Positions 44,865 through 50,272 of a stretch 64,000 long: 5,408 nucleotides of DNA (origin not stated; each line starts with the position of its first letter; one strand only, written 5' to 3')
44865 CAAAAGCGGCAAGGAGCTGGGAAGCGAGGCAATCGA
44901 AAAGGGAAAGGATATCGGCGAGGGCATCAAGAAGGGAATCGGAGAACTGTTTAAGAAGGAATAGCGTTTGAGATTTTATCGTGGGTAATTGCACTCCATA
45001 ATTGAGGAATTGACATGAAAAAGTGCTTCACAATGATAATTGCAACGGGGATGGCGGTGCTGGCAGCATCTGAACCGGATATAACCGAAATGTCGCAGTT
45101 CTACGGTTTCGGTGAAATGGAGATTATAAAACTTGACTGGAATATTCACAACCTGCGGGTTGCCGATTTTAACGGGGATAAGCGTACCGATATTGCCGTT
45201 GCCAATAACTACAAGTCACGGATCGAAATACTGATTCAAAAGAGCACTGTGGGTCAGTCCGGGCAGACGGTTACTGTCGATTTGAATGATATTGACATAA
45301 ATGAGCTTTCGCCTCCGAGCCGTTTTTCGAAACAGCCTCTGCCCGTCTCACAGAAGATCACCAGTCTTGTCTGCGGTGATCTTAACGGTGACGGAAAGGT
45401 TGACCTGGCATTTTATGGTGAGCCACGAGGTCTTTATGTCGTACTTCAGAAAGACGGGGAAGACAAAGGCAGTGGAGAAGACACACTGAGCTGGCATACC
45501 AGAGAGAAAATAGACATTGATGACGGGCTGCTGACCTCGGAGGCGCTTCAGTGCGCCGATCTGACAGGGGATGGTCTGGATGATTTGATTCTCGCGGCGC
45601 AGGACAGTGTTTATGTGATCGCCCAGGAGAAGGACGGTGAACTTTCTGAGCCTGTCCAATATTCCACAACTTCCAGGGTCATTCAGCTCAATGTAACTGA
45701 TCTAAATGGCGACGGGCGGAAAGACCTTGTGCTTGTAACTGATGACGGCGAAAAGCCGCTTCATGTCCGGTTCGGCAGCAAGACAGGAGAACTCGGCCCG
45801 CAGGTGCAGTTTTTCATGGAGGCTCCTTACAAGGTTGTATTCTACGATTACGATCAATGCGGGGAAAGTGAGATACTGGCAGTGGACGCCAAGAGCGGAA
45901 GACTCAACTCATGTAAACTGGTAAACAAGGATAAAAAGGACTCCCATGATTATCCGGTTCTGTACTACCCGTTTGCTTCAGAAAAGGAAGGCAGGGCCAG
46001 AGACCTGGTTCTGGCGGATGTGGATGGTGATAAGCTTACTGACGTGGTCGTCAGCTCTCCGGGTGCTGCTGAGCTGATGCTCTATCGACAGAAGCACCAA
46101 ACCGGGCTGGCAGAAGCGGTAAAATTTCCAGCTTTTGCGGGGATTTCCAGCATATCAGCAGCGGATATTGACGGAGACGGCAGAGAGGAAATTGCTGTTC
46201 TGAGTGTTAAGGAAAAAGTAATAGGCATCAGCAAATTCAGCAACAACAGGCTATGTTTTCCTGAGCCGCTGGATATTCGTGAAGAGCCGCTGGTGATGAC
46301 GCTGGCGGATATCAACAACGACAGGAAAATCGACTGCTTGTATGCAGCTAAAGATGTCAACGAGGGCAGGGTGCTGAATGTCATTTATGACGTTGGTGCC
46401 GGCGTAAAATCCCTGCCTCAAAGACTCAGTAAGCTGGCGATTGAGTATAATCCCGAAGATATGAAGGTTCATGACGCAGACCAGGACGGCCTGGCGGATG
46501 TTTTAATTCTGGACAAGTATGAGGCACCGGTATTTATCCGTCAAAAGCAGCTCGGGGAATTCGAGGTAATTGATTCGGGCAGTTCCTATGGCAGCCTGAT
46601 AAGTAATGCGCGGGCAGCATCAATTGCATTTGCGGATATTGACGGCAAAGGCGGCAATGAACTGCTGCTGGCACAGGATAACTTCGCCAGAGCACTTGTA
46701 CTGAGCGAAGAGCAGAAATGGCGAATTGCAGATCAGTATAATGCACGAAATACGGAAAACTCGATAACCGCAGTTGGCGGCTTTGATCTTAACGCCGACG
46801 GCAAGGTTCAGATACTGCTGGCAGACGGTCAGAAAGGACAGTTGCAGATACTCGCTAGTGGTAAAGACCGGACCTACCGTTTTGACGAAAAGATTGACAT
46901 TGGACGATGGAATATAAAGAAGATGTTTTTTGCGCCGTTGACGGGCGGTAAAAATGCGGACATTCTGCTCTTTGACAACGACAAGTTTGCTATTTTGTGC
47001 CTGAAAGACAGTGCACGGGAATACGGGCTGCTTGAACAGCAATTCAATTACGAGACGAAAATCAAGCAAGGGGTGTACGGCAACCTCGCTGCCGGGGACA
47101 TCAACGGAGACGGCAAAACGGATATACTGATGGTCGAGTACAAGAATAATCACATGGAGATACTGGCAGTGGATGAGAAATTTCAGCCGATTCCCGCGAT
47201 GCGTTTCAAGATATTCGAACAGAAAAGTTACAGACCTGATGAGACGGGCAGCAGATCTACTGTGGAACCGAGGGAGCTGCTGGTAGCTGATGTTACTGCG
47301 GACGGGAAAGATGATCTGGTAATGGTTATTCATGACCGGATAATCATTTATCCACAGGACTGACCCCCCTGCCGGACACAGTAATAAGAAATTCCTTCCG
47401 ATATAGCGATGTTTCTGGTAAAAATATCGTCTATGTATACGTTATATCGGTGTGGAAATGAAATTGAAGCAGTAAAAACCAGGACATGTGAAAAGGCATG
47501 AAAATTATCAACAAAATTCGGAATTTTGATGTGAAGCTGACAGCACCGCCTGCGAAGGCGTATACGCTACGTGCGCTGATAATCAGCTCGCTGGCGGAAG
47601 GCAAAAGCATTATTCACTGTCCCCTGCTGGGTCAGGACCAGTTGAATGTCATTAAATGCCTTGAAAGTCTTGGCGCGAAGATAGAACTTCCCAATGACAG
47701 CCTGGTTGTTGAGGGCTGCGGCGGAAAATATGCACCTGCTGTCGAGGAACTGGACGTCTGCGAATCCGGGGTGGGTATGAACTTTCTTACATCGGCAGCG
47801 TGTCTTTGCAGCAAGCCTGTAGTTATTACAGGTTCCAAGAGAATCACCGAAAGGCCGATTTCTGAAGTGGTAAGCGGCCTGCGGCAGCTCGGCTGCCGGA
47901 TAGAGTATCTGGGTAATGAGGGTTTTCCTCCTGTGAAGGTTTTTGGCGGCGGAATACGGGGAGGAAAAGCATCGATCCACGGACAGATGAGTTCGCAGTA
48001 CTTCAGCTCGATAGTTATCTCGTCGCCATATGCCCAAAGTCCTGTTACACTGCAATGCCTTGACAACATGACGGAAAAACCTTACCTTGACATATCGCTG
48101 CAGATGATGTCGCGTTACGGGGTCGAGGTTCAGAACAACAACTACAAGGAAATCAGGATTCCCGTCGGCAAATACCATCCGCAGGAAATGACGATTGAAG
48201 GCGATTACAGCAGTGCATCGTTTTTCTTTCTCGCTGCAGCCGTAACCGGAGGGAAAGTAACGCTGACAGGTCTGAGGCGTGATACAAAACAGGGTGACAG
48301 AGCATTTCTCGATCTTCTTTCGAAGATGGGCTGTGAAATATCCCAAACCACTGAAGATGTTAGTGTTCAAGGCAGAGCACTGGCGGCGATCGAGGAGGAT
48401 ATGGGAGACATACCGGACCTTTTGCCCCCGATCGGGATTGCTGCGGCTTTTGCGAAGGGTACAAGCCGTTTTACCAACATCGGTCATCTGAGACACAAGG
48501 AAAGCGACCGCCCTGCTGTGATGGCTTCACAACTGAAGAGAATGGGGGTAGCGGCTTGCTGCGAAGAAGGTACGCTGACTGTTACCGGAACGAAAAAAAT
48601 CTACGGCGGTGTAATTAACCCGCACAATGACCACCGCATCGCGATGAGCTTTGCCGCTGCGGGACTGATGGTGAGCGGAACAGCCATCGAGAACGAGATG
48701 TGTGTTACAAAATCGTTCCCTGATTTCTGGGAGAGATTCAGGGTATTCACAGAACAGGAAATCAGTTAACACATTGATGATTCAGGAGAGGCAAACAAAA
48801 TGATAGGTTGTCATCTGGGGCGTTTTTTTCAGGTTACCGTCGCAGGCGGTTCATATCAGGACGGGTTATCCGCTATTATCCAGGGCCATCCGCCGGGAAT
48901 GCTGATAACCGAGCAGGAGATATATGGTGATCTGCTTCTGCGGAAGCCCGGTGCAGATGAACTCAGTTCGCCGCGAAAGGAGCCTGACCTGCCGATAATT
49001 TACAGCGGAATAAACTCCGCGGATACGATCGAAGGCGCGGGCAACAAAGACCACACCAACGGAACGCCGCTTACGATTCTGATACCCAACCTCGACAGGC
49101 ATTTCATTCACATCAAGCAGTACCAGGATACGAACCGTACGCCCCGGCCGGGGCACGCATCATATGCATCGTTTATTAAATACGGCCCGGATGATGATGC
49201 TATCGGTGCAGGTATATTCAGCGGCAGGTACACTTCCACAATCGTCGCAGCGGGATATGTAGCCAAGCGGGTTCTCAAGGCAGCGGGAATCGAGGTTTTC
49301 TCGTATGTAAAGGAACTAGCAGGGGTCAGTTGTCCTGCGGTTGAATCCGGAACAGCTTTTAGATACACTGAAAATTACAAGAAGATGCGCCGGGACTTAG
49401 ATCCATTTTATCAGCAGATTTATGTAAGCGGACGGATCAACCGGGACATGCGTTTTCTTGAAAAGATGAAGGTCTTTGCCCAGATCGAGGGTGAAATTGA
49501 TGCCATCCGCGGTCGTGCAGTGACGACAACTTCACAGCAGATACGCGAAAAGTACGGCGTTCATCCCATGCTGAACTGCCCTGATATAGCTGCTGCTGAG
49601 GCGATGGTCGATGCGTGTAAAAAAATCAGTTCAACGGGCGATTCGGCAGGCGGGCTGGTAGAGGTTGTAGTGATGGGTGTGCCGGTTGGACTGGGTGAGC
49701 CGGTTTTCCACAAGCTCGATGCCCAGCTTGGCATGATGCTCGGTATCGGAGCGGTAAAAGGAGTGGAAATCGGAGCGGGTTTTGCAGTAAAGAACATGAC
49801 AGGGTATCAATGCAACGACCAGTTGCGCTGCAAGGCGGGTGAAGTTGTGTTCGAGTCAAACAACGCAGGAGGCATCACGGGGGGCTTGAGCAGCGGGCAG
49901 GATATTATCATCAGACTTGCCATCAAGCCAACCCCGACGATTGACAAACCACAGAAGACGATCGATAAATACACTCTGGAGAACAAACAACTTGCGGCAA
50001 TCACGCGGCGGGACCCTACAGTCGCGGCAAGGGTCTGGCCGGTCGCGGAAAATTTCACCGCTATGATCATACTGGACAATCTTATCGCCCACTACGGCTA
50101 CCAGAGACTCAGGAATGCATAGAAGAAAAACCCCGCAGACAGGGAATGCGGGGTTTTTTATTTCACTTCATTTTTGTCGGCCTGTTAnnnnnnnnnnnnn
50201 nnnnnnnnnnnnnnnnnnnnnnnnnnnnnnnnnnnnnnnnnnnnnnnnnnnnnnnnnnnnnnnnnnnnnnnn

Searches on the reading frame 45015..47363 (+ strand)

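Call 29: search_protein_families(library=pfam, proteins=[window:45015-47363:+], max_evalue=0.001)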
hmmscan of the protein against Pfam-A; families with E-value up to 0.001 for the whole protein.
window:45015-47363:+ (782 aa): 8 families
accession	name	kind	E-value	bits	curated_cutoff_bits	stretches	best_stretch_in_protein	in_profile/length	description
PF13517.12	FG-GAP_3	-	1.2e-49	167.2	26.9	5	335-395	1-61/61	FG-GAP-like repeat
PF01839.29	FG-GAP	-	1.1e-27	95.8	22.1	1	691-705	5-19/37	FG-GAP repeat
PF12256.14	TcdB_toxin_midN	-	1.6e-08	34.5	24.8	0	213-242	18-47/181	Insecticide toxin TcdB middle/N-terminal region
PF23743.1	Beta-prop_BBS7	-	3.3e-06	27.1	27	0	539-614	176-250/299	BBS7 beta-propeller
PF16743.10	PliI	-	6.7e-06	26.2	27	0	221-242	58-79/123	Periplasmic lysozyme inhibitor of I-type lysozyme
PF14783.12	BBS2_Mid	-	9.7e-05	22.9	27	0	216-246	74-104/108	Ciliary BBSome complex subunit 2, middle region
PF23727.1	Beta-prop_FAM234A_B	-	0.00022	20.3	26.4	0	222-263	128-170/467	FAM234A/B beta-propeller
PF00404.24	Dockerin_1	-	0.0005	20.7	22.9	0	683-703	25-45/57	Dockerin type I domain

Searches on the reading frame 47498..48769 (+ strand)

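Call 29: search_protein_families(library=pfam, proteins=[window:47498-48769:+], max_evalue=0.001)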
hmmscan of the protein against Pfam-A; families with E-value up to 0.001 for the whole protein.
window:47498-48769:+ (423 aa): 1 family
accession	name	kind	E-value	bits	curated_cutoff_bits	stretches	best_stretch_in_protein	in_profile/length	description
PF00275.25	EPSP_synthase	-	2.7e-104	349.7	22.8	1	6-413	3-416/417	EPSP synthase (3-phosphoshikimate 1-carboxyvinyltransferase)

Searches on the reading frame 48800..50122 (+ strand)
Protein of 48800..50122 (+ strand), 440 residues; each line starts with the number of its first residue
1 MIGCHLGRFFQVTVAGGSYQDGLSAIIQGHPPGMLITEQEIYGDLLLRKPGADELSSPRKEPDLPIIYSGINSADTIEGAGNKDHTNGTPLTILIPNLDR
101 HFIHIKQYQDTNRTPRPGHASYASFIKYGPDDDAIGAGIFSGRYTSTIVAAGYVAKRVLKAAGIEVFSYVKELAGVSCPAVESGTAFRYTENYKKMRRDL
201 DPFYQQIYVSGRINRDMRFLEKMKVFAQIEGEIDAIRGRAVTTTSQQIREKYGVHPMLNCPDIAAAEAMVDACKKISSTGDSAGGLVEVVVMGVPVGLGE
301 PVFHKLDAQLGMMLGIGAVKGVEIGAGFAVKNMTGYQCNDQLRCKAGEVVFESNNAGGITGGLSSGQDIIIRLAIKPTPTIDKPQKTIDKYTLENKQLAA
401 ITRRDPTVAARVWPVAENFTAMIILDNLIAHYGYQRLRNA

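Call 29: search_protein_families(library=pfam, proteins=[window:48800-50122:+], max_evalue=0.001)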
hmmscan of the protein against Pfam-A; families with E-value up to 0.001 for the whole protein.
window:48800-50122:+ (440 aa): 1 family
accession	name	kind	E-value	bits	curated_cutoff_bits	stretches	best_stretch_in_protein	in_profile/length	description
PF01264.26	Chorismate_synt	-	2.6e-93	312.7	27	1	10-428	1-326/327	Chorismate synthase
